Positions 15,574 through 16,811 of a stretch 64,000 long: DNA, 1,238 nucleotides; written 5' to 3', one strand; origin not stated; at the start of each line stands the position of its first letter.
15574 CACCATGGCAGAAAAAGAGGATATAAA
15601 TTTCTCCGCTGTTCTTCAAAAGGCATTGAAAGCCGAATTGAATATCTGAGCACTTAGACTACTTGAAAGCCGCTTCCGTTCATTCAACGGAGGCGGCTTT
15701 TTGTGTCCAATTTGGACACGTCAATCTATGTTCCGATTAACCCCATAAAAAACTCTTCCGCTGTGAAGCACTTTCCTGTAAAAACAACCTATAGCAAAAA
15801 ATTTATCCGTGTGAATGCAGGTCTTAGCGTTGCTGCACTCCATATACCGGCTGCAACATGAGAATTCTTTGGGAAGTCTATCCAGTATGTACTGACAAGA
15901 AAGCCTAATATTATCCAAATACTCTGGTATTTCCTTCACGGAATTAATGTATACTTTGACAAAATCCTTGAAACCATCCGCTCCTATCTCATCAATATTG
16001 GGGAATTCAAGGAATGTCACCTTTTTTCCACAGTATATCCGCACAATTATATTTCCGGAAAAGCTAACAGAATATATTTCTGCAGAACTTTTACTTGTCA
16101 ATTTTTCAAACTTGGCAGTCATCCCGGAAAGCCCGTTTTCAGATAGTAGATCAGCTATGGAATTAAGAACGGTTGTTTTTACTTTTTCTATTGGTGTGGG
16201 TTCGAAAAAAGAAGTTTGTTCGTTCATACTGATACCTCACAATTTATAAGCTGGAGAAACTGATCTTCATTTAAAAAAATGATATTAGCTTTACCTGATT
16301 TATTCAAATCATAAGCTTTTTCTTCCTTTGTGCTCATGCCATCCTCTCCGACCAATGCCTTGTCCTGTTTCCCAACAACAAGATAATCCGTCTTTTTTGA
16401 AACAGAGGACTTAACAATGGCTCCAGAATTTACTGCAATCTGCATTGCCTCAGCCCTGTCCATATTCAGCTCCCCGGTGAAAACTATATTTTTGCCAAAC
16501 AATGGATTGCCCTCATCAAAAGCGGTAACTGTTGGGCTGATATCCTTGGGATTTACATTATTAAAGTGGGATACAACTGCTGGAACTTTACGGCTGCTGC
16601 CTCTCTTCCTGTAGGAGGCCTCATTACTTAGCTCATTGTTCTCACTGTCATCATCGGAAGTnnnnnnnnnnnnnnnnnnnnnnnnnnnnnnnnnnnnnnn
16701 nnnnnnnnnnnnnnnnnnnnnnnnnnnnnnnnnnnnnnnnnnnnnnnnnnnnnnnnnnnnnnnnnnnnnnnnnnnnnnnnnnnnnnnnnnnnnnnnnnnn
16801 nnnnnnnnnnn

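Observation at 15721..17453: Two-gene AT-rich cassette in the rexAB position: exonuclease-BRCT fusion plus Cys-rich partner, a candidate uncharacterised exclusion/defence module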

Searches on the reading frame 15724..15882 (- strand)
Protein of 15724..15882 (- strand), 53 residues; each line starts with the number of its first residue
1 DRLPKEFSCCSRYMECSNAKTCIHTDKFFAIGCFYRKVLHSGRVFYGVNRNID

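Call 80: search_solved_structures(query=A5, max_evalue=10, show_alignments=3)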
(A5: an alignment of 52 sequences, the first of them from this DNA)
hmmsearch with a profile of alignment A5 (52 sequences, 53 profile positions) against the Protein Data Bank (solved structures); distinct sequences matched with E-value up to 10: 4.
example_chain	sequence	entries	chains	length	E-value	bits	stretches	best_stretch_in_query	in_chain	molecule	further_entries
9e9c_v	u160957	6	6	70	0.63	13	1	25-43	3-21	Predicted gene, 55359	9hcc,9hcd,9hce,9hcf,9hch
1sq2_N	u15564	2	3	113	0.73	12.8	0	20-42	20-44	novel antigen receptor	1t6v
9hcg_v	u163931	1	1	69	0.78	12.7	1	26-43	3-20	Predicted gene, 55359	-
9v8i_B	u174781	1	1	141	1.7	11.7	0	34-51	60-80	YxiDCTD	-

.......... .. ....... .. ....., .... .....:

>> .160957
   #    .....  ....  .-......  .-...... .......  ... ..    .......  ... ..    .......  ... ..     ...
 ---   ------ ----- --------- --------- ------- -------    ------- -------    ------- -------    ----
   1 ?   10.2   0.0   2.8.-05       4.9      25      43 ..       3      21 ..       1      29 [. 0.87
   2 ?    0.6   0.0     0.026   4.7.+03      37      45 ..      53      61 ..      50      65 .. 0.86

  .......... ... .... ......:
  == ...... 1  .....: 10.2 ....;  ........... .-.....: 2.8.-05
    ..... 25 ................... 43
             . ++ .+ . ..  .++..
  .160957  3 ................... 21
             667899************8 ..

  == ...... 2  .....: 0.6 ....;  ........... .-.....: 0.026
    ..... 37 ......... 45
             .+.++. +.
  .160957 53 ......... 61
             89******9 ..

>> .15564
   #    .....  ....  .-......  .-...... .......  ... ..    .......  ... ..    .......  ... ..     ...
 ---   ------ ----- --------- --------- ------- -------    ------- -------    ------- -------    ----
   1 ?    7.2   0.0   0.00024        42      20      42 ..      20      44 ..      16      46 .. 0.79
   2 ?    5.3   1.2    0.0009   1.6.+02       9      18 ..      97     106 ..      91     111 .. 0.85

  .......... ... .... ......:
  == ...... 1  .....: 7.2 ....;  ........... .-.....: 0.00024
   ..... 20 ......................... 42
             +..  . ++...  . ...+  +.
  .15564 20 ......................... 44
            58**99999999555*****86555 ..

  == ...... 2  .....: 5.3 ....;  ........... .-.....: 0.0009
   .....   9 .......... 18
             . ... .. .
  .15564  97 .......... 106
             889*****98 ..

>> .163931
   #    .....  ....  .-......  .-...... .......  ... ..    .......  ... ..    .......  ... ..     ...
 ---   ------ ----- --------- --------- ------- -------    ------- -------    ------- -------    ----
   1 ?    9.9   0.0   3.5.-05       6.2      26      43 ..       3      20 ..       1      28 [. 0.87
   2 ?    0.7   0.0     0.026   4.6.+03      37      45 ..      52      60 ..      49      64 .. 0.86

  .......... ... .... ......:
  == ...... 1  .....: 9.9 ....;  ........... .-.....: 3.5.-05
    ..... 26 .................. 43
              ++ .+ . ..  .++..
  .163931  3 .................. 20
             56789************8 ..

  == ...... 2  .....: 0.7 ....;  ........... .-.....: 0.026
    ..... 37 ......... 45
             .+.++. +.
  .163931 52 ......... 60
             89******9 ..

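Call 81: search_protein_families(library=pfam, alignment_id=A5, max_evalue=10)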
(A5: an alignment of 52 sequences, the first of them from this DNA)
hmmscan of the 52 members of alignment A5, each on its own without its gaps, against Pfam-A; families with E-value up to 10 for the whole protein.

A. member 1, seq(53 aa): 0 families

B. families by the number of members that match (of 52 scanned): 5 families
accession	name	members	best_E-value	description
PF13168.11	Poxvirus_B22R_C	2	0.042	Poxvirus B22R protein C-terminal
PF10218.14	SPRING1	1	0.0079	SREBP regulating gene protein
PF08447.18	PAS_3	1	0.22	PAS fold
PF07437.17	YfaZ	1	0.25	YfaZ precursor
PF08037.16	Attractin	1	0.42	Attractin family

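Call 104: find_homologous_proteins(query=A5, max_evalue=0.001)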
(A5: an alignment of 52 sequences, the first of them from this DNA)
Query A5 (52 sequences) (53 aa, profile of the alignment): 9 proteins with E <= 0.001 among 15 candidates.
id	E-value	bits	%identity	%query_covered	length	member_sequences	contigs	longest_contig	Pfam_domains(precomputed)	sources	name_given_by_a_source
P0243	5.3e-25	105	62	100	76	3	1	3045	-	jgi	jgi:hypothetical protein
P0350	6.8e-24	101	58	98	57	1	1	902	-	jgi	-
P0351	8.9e-23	97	68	89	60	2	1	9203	-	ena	-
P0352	9.0e-23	97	58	100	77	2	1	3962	-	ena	-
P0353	7.5e-22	95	60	98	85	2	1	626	-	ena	-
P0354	2.1e-21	93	61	87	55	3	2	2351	-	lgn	-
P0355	1.4e-17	81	55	89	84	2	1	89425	-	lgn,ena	-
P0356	4.5e-17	79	60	94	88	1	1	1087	-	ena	-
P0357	2.8e-12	64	45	89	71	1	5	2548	-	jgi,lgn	-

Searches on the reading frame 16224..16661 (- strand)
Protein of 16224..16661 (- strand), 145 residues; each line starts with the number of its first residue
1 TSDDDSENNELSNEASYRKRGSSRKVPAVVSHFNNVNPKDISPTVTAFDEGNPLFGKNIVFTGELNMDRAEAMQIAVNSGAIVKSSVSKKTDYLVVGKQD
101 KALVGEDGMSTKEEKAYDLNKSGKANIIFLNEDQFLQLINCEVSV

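Call 40: search_protein_families(library=padloc, proteins=[window:16224-16661:-], max_evalue=1)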
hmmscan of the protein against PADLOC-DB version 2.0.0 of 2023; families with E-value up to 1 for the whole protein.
window:16224-16661:- (145 aa): 1 family
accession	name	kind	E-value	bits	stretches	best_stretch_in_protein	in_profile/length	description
PDLC05027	PDC-S48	-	6.6e-08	30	1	55-120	334-392/411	-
